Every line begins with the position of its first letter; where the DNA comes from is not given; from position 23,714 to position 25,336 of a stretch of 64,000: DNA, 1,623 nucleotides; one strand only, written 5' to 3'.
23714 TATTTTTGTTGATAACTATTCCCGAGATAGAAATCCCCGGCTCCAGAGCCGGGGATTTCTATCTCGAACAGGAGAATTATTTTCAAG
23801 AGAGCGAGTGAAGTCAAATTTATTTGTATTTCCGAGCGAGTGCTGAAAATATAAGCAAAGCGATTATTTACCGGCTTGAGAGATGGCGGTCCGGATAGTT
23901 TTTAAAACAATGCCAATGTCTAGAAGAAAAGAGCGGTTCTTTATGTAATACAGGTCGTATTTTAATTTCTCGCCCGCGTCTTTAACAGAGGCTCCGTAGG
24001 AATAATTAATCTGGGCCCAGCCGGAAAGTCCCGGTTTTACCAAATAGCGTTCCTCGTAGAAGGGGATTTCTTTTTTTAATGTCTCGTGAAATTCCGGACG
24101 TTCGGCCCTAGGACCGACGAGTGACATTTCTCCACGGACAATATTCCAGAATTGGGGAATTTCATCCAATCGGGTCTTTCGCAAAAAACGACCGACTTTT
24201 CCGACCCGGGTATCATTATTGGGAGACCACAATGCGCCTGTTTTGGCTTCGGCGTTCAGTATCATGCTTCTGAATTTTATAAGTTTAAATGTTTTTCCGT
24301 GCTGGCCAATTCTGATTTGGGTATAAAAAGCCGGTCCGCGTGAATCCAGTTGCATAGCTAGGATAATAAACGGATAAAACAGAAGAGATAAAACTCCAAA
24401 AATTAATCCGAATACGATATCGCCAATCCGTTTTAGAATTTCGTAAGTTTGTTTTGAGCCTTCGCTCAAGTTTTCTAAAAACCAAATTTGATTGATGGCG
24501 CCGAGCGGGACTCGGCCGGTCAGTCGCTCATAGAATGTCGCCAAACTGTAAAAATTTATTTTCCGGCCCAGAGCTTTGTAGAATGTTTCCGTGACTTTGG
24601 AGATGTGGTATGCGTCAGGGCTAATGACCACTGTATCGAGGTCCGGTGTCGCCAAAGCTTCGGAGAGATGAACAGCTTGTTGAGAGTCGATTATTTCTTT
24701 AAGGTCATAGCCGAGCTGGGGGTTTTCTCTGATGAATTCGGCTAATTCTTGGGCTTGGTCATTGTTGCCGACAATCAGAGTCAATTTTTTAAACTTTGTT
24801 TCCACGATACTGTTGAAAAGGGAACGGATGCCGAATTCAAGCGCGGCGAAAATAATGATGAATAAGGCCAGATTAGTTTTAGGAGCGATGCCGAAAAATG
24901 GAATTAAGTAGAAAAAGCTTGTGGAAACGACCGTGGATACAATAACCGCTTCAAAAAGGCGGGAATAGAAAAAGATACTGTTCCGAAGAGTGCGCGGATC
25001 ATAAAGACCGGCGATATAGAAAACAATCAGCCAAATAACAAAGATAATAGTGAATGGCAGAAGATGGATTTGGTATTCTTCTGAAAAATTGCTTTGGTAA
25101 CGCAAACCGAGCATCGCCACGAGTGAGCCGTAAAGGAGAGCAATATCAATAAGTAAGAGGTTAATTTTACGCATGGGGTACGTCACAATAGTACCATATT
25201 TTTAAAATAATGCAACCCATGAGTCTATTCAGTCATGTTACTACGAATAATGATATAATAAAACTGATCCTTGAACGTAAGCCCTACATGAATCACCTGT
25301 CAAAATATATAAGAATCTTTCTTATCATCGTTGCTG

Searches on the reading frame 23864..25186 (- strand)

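Call 55: search_protein_families(library=pfam, proteins=[window:23864-25186:-], max_evalue=0.00001)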
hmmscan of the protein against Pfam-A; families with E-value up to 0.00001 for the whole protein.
window:23864-25186:- (440 aa): 1 family
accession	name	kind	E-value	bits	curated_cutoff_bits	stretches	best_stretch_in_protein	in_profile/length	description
PF02397.22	Bac_transf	-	4.1e-61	206.1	27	1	252-435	1-178/179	Bacterial sugar transferase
